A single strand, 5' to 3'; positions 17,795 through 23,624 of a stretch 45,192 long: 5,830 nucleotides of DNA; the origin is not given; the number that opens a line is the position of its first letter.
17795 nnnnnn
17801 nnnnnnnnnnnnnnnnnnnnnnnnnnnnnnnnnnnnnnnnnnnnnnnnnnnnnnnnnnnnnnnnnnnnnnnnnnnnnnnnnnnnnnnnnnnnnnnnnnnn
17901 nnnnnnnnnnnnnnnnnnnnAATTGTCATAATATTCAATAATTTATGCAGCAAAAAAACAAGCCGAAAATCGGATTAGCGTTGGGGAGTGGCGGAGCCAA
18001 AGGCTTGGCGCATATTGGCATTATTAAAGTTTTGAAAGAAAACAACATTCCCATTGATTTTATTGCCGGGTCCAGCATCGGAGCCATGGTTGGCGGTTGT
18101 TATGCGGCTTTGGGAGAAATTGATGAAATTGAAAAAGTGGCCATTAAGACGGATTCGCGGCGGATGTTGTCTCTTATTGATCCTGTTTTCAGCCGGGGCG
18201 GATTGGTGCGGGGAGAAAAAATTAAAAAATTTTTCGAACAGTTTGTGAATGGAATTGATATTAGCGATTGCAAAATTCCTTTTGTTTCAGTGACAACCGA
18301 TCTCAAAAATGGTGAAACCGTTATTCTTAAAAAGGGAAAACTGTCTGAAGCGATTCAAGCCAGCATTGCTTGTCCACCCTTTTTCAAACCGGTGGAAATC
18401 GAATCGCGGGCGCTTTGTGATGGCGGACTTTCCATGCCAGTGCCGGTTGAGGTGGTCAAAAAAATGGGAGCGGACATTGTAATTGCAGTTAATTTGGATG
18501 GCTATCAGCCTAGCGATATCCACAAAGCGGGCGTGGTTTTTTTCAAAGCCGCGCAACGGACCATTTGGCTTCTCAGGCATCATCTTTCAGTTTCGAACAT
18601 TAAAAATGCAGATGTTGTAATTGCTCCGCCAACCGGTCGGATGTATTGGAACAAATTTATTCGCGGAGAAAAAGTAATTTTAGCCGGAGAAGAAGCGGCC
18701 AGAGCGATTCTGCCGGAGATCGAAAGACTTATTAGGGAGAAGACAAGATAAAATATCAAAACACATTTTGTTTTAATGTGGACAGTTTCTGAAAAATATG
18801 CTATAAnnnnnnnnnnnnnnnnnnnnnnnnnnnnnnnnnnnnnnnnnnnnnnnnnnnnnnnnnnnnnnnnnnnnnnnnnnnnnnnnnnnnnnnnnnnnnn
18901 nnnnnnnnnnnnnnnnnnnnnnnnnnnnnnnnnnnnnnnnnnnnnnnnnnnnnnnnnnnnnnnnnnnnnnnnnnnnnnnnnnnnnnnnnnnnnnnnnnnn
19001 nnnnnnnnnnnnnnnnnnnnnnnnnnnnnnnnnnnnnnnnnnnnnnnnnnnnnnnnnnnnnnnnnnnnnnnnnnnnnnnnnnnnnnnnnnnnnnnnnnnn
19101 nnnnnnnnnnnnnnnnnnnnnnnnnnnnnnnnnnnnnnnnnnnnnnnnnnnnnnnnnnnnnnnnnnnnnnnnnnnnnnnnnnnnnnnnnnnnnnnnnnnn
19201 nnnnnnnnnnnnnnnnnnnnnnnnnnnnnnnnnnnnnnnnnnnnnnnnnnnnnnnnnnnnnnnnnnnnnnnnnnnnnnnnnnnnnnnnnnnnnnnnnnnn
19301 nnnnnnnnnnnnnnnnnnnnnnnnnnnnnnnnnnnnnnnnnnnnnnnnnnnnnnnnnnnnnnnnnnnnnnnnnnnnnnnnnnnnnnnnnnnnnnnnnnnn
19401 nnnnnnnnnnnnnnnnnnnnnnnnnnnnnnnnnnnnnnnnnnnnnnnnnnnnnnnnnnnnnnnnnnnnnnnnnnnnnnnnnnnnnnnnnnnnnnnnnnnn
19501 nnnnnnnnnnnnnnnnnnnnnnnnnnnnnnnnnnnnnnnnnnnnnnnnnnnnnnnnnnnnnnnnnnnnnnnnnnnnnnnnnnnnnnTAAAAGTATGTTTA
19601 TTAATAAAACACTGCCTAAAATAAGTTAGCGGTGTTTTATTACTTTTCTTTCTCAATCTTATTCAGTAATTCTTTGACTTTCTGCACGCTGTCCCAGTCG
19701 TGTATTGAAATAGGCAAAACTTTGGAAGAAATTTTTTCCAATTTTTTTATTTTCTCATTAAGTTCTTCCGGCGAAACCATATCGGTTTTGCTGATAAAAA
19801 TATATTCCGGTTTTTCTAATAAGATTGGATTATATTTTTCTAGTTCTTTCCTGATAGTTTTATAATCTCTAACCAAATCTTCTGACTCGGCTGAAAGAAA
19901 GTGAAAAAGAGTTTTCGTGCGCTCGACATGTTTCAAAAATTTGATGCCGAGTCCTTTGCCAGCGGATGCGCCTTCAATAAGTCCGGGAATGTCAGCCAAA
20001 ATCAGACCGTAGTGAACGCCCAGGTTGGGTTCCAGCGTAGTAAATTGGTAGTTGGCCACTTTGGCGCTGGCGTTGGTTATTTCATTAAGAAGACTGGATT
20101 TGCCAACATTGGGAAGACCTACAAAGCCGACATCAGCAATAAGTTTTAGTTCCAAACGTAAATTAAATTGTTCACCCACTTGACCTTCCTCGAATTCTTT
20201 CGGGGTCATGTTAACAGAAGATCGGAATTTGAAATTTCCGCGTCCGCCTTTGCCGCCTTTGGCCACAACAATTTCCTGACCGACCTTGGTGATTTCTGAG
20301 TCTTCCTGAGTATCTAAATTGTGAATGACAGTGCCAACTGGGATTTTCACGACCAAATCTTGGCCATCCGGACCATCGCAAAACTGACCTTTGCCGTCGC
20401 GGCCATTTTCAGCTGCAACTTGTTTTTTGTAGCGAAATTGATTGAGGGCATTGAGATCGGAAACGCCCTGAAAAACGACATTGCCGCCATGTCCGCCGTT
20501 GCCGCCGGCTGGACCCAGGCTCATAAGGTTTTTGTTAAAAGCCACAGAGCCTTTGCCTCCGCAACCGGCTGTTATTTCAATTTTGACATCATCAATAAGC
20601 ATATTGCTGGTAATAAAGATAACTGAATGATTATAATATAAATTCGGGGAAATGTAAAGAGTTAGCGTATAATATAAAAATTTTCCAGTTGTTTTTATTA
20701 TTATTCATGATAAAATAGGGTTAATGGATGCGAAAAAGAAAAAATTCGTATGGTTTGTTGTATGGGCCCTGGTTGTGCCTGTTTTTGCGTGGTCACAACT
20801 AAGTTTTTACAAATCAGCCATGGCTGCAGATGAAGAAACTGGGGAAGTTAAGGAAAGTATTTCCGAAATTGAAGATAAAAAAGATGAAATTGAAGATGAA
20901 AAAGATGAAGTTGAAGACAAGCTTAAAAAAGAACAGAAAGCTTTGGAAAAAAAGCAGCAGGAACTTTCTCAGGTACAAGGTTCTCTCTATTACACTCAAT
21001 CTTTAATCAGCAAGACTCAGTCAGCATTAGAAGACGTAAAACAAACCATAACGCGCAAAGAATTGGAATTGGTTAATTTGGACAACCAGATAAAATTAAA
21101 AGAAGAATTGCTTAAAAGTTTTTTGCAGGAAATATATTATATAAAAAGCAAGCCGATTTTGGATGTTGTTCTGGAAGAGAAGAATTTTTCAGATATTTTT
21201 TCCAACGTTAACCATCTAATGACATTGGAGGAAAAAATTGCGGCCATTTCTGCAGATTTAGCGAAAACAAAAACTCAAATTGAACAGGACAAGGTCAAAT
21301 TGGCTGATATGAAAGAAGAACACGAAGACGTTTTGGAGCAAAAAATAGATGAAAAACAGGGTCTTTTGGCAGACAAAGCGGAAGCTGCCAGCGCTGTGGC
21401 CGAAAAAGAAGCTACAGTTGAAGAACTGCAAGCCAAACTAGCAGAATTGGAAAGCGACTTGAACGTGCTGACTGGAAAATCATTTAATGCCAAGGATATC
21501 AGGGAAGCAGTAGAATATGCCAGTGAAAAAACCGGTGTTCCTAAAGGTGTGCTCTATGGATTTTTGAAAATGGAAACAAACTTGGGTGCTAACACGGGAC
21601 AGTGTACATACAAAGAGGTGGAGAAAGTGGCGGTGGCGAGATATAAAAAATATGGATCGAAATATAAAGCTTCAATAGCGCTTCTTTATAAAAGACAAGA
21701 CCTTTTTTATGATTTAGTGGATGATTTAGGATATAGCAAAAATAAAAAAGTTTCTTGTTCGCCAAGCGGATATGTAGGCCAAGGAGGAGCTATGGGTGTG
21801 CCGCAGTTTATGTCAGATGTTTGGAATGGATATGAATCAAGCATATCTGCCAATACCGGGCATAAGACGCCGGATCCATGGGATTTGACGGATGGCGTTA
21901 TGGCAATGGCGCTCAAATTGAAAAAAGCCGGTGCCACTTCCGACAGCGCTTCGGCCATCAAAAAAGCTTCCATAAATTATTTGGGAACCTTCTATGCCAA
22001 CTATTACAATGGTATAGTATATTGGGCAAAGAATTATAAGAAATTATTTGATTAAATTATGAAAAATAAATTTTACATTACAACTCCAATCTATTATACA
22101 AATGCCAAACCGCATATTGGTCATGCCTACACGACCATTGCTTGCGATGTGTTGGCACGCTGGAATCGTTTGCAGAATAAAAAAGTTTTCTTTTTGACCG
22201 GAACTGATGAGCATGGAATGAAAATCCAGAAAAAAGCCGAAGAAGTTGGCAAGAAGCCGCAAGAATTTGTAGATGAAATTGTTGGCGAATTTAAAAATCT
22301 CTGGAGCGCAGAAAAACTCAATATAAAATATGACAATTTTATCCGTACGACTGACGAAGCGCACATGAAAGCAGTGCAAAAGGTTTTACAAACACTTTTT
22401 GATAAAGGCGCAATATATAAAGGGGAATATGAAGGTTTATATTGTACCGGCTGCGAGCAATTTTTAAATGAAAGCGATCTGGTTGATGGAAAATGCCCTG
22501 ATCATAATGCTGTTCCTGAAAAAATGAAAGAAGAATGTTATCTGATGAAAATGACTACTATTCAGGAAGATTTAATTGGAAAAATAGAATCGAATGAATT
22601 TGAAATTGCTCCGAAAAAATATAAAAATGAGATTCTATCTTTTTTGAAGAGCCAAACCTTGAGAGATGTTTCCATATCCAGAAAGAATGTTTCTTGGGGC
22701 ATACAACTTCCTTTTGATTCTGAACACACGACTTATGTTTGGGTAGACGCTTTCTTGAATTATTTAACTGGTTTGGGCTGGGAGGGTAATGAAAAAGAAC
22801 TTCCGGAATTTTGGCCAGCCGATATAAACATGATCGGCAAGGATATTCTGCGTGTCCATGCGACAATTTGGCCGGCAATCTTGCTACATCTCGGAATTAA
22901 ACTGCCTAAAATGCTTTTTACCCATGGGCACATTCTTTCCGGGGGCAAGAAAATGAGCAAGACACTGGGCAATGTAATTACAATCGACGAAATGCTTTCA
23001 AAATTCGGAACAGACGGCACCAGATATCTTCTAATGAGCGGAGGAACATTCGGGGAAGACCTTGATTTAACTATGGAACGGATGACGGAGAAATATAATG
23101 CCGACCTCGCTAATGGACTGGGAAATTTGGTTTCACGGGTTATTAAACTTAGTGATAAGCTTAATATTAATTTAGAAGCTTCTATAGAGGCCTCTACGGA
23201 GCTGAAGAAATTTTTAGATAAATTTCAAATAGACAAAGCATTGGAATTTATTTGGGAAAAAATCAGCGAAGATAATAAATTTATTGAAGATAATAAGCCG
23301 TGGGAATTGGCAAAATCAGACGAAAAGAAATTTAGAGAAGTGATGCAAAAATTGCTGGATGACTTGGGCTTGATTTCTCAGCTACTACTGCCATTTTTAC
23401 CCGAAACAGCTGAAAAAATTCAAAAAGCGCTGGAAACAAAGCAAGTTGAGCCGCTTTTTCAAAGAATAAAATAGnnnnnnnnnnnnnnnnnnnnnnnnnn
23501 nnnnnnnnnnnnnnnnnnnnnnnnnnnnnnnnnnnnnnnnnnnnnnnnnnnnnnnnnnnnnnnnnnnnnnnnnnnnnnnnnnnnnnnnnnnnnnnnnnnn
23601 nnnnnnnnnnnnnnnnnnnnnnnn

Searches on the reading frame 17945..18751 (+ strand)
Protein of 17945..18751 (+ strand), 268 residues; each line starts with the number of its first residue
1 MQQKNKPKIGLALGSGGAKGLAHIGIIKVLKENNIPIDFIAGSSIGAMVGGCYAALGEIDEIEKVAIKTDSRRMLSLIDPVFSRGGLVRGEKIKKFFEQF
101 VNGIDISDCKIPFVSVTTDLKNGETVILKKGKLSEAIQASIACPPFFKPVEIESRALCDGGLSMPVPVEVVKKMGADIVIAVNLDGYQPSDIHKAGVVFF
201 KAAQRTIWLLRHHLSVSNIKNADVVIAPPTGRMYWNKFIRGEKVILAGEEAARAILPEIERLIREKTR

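Call 10: search_protein_families(library=pfam, proteins=[window:17945-18751:+], max_evalue=0.001)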
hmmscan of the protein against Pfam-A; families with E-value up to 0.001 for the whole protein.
window:17945-18751:+ (268 aa): 1 family
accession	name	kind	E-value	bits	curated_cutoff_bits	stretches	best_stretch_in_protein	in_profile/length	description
PF01734.28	Patatin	-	6.9e-32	111.6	27.7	1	11-170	1-189/191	Patatin-like phospholipase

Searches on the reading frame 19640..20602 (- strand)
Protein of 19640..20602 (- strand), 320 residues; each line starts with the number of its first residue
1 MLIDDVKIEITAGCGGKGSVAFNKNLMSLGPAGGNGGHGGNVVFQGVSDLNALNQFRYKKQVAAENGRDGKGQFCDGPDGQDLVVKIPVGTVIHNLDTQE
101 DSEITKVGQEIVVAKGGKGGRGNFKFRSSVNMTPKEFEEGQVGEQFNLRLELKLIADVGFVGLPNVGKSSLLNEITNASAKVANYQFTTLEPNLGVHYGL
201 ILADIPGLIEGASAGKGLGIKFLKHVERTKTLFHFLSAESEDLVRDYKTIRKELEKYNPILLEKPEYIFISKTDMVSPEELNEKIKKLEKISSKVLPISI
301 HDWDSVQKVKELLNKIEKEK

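Call 10: search_protein_families(library=pfam, proteins=[window:19640-20602:-], max_evalue=0.001)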
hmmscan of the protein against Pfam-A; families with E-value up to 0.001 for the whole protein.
window:19640-20602:- (320 aa): 4 families
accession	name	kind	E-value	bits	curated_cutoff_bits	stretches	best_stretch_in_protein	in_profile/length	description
PF01018.28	GTP1_OBG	-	2.9e-45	154.1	27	1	3-154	1-155/155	GTP1/OBG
PF01926.29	MMR_HSR1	-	5.6e-23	81.6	21.9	1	157-262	1-103/113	50S ribosome-binding GTPase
PF02421.24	FeoB_N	-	4.9e-09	36.3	27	1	158-208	3-57/156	Ferrous iron transport protein B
PF03193.22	RsgA_GTPase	-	2.1e-06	28.1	30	0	267-315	57-106/174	RsgA GTPase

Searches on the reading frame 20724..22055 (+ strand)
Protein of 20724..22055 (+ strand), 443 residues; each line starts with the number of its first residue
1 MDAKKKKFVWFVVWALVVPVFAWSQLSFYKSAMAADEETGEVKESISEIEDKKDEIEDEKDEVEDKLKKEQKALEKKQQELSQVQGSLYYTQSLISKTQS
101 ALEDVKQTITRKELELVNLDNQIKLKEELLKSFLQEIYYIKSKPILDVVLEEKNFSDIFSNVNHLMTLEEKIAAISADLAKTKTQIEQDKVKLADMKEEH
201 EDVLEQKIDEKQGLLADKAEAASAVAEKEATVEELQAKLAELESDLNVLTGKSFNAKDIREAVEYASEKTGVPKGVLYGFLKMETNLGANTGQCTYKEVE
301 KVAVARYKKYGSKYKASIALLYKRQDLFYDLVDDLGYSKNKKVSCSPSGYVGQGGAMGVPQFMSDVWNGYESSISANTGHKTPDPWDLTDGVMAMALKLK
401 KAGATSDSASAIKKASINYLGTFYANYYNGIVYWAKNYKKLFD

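Call 10: search_protein_families(library=pfam, proteins=[window:20724-22055:+], max_evalue=0.001)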
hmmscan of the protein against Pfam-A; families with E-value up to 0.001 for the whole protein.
window:20724-22055:+ (443 aa): 2 families
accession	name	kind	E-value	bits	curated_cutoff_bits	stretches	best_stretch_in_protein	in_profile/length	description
PF13406.11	SLT_2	-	4.6e-10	39.6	24.3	1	216-407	31-204/292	Transglycosylase SLT domain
PF20570.3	DUF6779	-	4.2e-06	27.8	28.1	1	180-258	20-99/108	Domain of unknown function (DUF6779)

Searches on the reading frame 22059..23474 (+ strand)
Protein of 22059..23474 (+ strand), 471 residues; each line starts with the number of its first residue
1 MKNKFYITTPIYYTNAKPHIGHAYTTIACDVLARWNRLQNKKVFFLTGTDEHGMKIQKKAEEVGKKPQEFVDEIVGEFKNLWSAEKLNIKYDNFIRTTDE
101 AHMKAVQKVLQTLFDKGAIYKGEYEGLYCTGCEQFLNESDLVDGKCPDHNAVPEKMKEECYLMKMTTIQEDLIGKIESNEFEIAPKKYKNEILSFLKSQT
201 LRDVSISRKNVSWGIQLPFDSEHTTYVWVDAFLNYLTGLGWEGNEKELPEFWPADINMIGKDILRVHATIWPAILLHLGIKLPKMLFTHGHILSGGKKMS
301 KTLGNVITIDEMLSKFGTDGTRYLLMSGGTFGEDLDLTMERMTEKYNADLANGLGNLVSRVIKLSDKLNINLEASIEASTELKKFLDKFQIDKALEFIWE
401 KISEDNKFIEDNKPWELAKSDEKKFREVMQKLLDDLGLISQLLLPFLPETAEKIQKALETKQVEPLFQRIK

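Call 74: search_protein_families(library=pfam, proteins=[window:22059-23474:+], max_evalue=0.00001)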
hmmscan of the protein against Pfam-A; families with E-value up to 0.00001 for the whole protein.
window:22059-23474:+ (471 aa): 4 families
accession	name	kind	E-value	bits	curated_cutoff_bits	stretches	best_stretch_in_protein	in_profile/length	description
PF09334.17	tRNA-synt_1g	-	1.3e-96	324.2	20.1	2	152-361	175-390/391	tRNA synthetases class I (M)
PF00133.28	tRNA-synt_1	-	4.7e-37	128.2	22.7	2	2-219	22-245/414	tRNA synthetases class I (I, L, M and V)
PF01406.26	tRNA-synt_1e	-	3.3e-18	66.6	27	2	6-126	13-128/301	tRNA synthetases class I (C) catalytic domain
PF19303.5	Anticodon_3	-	8.7e-07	29.4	23.5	1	380-462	23-105/152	Anticodon binding domain of methionyl tRNA ligase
